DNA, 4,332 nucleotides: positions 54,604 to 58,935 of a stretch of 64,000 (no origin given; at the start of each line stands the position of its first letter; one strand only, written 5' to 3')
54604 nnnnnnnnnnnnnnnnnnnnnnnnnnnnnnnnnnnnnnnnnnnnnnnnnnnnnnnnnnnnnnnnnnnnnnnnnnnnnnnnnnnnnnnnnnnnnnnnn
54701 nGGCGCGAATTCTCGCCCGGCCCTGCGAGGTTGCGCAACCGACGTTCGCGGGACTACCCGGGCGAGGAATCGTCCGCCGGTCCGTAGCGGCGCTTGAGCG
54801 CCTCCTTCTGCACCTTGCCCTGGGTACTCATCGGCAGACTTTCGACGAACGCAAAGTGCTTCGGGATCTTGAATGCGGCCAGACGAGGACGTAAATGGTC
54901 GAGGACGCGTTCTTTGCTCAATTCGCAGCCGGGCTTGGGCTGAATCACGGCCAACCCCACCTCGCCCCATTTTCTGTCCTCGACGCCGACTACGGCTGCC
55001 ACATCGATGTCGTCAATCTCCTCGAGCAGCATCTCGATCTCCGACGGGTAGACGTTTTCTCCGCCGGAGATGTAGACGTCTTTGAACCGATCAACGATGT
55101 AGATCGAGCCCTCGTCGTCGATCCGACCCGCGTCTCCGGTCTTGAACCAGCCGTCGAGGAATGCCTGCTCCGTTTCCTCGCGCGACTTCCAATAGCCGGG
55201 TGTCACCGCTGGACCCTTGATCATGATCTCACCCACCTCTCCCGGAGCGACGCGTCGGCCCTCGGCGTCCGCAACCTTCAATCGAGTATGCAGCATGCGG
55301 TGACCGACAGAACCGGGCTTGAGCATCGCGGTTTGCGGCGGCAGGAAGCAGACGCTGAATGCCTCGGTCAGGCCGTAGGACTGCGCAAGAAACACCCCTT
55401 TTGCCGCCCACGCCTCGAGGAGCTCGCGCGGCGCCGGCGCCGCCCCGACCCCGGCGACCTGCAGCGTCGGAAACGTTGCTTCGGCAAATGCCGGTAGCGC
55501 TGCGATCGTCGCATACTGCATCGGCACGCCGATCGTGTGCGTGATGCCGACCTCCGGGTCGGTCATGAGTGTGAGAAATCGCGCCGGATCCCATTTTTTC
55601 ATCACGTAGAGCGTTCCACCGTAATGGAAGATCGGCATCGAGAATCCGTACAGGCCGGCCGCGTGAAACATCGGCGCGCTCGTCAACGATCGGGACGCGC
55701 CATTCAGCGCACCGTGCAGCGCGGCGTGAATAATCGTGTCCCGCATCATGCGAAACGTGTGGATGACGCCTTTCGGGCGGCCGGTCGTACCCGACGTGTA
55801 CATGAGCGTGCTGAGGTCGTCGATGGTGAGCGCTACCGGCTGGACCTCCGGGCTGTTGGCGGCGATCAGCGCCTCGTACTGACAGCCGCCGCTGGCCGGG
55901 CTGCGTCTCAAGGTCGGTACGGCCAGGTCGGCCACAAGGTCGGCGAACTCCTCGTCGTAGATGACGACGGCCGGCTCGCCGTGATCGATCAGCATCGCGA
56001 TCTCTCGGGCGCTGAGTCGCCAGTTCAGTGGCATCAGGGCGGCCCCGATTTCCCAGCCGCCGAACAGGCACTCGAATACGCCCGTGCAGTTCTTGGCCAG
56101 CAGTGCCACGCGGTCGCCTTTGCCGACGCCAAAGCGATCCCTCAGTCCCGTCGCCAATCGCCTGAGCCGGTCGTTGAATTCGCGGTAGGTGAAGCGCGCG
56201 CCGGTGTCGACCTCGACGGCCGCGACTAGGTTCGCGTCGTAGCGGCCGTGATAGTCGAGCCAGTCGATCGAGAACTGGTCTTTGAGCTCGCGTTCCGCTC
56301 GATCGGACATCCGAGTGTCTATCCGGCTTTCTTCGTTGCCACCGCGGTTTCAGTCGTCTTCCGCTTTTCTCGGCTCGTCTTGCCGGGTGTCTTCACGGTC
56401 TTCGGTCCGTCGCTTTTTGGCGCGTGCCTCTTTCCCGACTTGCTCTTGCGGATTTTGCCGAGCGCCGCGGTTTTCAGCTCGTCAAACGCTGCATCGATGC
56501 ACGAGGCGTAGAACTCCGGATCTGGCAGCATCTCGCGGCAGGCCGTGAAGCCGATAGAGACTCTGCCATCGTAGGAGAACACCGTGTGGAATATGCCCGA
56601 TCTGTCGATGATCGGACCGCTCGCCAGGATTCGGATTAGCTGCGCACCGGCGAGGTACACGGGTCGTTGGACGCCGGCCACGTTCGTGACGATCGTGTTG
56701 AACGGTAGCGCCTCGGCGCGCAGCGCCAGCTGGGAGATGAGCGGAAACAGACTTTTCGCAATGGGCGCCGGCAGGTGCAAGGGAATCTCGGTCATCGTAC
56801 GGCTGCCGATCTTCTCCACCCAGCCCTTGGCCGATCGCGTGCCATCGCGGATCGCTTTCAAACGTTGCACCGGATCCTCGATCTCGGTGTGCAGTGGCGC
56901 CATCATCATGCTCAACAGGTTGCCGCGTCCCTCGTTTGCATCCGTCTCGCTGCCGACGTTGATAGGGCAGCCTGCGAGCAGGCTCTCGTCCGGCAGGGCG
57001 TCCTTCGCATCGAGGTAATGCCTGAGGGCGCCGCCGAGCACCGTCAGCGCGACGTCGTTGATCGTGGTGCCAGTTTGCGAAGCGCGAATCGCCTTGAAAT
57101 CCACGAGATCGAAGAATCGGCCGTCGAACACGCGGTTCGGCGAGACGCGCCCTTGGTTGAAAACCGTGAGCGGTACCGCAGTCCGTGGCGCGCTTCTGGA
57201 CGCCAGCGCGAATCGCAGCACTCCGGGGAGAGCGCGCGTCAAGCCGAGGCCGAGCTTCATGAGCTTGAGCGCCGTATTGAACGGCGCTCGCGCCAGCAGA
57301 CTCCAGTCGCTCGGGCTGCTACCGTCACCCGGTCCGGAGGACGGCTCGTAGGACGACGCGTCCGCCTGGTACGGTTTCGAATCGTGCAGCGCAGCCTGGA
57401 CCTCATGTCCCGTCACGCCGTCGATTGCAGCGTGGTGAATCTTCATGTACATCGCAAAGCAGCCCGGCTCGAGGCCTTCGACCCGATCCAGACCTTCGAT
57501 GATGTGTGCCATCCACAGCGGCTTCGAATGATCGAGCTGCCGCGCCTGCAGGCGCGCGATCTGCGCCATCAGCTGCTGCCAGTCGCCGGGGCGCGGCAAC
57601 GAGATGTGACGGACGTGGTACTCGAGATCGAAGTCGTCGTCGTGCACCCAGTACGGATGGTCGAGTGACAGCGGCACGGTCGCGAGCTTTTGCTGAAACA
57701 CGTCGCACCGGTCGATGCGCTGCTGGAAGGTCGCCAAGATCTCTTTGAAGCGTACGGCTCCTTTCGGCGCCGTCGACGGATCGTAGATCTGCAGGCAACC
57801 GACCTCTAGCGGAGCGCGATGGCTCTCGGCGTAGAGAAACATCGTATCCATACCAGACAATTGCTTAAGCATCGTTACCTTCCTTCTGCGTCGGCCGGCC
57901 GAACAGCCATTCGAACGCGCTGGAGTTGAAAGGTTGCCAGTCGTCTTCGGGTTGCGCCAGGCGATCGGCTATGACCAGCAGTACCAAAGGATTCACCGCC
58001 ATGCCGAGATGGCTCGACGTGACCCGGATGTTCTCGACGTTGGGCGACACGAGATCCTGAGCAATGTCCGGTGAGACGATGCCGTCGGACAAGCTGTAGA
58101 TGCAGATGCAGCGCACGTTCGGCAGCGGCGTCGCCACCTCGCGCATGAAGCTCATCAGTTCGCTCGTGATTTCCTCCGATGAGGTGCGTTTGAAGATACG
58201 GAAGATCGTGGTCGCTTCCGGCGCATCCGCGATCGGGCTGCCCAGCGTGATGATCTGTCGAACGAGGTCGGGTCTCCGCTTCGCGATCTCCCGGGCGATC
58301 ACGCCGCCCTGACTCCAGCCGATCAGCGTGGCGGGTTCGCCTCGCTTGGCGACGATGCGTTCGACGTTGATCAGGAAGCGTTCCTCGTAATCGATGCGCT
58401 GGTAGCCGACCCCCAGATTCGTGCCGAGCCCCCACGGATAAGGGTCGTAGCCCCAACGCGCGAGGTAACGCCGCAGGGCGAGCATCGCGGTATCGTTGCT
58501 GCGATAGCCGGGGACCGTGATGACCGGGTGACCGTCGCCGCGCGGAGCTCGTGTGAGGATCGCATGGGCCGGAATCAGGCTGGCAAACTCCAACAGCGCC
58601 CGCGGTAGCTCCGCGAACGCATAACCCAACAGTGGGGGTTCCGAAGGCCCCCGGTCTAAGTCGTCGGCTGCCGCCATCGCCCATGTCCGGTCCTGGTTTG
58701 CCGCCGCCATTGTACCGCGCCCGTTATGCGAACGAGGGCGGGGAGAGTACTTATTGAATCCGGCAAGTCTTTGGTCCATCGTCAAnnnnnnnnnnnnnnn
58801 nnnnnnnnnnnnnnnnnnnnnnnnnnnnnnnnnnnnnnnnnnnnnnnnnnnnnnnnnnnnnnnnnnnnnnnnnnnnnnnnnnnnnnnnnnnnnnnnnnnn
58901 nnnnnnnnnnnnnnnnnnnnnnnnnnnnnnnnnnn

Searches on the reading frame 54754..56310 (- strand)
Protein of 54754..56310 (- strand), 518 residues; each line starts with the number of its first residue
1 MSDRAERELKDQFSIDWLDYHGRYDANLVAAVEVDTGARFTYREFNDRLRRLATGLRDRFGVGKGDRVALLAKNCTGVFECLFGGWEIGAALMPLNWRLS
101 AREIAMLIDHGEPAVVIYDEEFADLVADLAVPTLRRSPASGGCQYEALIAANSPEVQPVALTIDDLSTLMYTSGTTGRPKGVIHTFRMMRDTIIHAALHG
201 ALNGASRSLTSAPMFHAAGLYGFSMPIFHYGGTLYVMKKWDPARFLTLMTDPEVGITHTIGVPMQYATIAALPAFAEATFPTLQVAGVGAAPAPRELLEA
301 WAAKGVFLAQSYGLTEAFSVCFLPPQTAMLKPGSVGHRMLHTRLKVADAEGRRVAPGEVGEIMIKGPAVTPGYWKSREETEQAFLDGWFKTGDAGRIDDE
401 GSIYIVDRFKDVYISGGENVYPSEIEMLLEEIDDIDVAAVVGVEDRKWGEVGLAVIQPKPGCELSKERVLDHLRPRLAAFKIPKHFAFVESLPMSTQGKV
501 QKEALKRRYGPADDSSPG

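Call 6: search_protein_families(library=pfam, proteins=[window:54754-56310:-], max_evalue=0.001)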
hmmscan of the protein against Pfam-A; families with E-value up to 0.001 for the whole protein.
window:54754-56310:- (518 aa): 2 families
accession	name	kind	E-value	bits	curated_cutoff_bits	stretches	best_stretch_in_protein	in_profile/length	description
PF00501.34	AMP-binding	-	8.9e-78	262.2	29.9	1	30-374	13-384/384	AMP-binding enzyme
PF13193.12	AMP-binding_C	-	1e-13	52.4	24.5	1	424-499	1-76/76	AMP-binding enzyme C-terminal domain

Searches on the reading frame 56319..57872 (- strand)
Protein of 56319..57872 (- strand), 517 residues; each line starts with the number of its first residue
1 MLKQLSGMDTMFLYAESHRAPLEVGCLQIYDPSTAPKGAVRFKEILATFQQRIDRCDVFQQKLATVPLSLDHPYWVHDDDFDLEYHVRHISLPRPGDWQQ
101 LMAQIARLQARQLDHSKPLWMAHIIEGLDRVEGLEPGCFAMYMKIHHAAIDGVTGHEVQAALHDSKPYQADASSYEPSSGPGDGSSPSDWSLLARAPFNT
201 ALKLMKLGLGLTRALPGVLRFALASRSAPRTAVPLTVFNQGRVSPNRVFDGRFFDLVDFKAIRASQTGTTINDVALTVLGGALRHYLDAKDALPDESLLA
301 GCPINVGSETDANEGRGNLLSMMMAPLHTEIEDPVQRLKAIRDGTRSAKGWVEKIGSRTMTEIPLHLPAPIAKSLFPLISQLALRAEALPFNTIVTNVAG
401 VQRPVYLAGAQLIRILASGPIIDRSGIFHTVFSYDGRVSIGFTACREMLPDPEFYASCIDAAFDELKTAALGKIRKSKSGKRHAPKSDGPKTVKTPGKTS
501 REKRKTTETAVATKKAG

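Call 6: search_protein_families(library=pfam, proteins=[window:56319-57872:-], max_evalue=0.001)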
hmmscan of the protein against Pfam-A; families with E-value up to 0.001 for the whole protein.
window:56319-57872:- (517 aa): 2 families
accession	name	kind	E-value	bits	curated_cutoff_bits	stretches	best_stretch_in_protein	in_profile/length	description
PF03007.21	WS_DGAT_cat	-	1.2e-60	206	23.6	1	5-275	1-263/263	Wax ester synthase/diacylglycerol acyltransferase catalytic domain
PF06974.18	WS_DGAT_C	-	2.8e-29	102.5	20.7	1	317-467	2-145/145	WS/DGAT C-terminal domain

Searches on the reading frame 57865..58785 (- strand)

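Call 6: search_protein_families(library=pfam, proteins=[window:57865-58785:-], max_evalue=0.001)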
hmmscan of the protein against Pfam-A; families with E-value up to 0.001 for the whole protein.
window:57865-58785:- (306 aa): 4 families
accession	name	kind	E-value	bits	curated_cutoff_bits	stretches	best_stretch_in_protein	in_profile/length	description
PF07819.20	PGAP1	-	3.5e-06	27.4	24.3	1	153-240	94-183/233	PGAP1-like alpha/beta domain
PF00561.26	Abhydrolase_1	-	1.2e-05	25.5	25.8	1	149-193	68-111/245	alpha/beta hydrolase fold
PF02089.21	Palm_thioest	-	5.7e-05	23.4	26.8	1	150-192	73-117/254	Palmitoyl protein thioesterase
PF12697.13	Abhydrolase_6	-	0.00011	23.4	26.3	1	127-212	47-122/217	Alpha/beta hydrolase family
